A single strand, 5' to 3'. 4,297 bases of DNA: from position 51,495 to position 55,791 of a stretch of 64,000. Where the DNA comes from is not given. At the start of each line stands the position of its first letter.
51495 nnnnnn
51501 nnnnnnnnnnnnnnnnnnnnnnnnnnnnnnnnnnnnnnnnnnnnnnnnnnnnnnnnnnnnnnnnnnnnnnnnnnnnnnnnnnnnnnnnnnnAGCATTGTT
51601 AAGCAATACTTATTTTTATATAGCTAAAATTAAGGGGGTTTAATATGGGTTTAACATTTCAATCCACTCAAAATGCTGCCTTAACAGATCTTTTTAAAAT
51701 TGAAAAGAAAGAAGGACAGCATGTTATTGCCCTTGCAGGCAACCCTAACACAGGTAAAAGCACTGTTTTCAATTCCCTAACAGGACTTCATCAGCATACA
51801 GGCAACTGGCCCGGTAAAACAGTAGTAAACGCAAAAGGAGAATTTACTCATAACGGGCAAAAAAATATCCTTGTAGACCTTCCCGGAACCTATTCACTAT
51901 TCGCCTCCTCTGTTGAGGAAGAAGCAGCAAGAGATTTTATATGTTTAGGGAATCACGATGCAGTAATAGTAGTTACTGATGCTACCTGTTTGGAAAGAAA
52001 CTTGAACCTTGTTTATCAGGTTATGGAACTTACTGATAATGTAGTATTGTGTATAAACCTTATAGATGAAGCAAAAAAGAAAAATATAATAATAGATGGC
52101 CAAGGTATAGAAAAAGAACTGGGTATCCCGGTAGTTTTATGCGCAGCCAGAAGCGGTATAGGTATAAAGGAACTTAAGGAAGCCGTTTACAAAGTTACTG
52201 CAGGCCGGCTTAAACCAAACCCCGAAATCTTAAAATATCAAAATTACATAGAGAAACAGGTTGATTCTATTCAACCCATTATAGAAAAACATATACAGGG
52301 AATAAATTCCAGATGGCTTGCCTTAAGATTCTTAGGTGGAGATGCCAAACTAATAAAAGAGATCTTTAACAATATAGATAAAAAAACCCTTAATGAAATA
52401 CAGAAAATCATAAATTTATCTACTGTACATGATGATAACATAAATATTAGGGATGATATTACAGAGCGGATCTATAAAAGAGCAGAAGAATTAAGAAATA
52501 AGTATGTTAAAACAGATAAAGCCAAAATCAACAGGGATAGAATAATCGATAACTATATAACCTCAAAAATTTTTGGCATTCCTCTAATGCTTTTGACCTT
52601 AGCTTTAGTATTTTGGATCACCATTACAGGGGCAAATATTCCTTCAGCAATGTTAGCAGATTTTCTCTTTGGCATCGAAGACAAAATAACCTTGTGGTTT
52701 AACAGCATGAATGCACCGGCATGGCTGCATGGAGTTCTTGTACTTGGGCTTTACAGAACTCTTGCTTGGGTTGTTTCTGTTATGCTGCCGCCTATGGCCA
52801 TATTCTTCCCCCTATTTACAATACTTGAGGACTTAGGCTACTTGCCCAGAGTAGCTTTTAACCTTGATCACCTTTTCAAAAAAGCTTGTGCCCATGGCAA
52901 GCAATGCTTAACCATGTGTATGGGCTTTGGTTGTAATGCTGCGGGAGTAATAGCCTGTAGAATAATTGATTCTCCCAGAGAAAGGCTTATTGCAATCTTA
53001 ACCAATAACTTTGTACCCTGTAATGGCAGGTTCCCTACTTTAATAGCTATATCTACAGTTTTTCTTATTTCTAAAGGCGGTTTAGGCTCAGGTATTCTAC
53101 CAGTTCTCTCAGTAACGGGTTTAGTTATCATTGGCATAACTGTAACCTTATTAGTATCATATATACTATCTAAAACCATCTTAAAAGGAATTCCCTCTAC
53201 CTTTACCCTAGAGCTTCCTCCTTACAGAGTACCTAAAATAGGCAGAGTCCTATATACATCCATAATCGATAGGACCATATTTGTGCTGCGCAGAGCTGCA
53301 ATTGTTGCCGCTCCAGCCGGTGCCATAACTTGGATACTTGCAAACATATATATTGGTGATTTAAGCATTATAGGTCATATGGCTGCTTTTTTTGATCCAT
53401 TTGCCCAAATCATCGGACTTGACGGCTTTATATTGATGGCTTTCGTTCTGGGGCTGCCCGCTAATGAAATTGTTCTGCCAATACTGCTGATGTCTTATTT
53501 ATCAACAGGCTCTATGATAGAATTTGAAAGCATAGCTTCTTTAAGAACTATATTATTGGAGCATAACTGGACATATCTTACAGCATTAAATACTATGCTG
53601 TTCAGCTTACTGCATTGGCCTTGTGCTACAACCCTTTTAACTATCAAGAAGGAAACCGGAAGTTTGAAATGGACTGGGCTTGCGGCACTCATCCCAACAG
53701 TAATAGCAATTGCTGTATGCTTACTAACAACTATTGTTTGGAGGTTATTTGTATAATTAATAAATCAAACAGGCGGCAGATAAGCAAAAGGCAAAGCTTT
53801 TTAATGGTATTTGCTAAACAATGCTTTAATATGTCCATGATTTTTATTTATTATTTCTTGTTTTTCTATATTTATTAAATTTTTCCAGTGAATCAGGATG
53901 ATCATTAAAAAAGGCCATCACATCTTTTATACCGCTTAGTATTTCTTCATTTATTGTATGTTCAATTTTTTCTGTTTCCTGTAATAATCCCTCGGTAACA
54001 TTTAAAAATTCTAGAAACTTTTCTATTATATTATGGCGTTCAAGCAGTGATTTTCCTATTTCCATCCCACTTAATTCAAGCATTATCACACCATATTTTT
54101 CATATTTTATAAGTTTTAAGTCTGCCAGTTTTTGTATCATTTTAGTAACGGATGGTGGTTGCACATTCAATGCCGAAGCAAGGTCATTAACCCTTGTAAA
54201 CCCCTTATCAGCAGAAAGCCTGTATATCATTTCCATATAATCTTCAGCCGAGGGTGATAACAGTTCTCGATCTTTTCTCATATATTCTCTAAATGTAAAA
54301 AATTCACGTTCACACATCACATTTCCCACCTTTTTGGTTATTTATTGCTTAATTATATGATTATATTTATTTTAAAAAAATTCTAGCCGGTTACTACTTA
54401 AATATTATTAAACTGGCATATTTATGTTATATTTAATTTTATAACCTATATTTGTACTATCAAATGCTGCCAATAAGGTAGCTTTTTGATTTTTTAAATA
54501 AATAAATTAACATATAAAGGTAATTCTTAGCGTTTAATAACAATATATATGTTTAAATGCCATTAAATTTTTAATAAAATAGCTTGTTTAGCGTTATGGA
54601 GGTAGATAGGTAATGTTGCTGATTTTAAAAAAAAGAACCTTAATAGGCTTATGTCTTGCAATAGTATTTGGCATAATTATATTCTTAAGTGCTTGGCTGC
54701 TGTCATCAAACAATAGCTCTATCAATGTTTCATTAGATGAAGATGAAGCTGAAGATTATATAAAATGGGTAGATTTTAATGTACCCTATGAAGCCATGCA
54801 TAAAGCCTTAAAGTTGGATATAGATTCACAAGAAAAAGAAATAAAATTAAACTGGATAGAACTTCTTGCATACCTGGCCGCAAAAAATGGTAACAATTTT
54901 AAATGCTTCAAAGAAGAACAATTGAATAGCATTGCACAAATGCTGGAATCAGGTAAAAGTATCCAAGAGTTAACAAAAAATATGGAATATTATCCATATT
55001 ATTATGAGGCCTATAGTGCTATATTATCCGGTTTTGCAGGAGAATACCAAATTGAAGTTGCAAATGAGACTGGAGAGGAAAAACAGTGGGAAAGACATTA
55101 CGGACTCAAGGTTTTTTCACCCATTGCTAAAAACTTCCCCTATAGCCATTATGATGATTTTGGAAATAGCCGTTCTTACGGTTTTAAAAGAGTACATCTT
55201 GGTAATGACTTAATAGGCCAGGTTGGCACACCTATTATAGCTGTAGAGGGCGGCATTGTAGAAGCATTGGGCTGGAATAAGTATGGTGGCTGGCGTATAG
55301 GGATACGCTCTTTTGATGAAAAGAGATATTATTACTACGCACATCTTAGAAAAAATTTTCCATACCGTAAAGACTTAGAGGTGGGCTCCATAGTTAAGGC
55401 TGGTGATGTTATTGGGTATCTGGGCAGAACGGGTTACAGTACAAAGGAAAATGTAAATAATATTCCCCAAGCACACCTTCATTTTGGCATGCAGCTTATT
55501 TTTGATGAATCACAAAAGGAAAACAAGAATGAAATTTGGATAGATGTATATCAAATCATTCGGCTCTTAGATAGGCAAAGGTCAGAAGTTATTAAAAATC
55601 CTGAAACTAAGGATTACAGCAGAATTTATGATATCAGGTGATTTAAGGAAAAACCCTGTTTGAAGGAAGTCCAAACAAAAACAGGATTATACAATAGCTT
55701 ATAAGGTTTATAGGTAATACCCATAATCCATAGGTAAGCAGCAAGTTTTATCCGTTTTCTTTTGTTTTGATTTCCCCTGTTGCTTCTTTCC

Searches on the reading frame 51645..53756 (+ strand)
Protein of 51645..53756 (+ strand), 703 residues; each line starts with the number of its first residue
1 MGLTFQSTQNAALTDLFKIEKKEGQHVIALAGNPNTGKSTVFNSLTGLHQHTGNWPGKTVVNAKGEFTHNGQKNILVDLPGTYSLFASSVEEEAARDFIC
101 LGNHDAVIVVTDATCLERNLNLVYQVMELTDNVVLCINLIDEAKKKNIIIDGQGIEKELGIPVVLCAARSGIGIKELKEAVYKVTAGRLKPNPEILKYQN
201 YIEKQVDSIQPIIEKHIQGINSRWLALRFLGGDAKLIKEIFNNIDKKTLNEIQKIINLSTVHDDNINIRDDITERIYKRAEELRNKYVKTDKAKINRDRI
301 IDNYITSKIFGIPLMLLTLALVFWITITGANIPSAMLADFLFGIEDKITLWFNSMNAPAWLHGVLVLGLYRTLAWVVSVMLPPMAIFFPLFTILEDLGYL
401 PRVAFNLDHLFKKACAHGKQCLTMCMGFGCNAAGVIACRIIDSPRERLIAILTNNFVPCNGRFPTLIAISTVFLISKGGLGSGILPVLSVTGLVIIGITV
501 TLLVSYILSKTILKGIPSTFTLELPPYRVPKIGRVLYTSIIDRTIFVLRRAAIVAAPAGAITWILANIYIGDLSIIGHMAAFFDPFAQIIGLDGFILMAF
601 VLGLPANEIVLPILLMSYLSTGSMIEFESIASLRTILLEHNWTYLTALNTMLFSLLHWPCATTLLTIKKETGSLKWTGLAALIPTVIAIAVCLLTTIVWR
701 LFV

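Call 7: search_protein_families(library=pfam, proteins=[window:51645-53756:+])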
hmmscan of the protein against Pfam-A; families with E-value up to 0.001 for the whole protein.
window:51645-53756:+ (703 aa): 7 families
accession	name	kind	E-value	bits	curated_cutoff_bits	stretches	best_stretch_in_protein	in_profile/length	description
PF02421.24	FeoB_N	-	1.3e-55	187.7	27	1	27-180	2-155/156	Ferrous iron transport protein B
PF07670.19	Gate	-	3.3e-28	98.6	29.6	2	378-469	2-100/104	Nucleoside recognition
PF01926.29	MMR_HSR1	-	3.4e-17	63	21.9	1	28-137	2-111/113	50S ribosome-binding GTPase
PF07664.17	FeoB_C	-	1.5e-15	57.1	26.6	1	490-539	1-51/54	Ferrous iron transport protein B C terminus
PF17910.6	FeoB_Cyto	-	8.9e-12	45.7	23.4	1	198-289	1-90/90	FeoB cytosolic helical domain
PF03193.22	RsgA_GTPase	-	8e-05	23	30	0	101-182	20-105/174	RsgA GTPase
PF09439.16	SRPRB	-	0.00072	19.4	25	0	25-131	3-97/178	Signal recognition particle receptor beta subunit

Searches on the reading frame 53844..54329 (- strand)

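Call 7: search_protein_families(library=pfam, proteins=[window:53844-54329:-])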
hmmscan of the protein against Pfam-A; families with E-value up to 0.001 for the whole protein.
window:53844-54329:- (161 aa): 4 families
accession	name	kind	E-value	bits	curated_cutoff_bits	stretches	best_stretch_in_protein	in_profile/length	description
PF01325.25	Fe_dep_repress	-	3.5e-18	66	26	1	24-80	2-58/60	Iron dependent repressor, N-terminal DNA binding domain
PF02742.21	Fe_dep_repr_C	-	1.6e-10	41.3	27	1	87-149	3-67/70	Iron dependent repressor, metal binding and dimerisation domain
PF13545.12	HTH_Crp_2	-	0.00024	21.5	27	1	48-88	26-66/70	Crp-like helix-turn-helix domain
PF01047.28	MarR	-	0.00044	20.5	24.6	1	45-74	18-47/59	MarR family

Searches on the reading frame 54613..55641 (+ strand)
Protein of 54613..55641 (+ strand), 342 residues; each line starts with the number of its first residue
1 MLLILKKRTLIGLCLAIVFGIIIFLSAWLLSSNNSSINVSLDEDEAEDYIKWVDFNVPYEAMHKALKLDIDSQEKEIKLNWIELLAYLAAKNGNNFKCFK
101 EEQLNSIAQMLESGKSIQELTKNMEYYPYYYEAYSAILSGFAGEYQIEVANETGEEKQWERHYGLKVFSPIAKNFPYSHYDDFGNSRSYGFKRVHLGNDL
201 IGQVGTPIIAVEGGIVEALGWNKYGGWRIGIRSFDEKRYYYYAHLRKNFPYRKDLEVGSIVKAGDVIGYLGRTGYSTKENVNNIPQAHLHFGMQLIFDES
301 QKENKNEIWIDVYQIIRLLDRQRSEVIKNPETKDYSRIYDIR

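Call 7: search_protein_families(library=pfam, proteins=[window:54613-55641:+])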
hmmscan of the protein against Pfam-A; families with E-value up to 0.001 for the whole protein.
window:54613-55641:+ (342 aa): 1 family
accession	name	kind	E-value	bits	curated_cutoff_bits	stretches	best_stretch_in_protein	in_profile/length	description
PF01551.29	Peptidase_M23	-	1.1e-15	58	28.7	1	194-294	2-88/96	Peptidase family M23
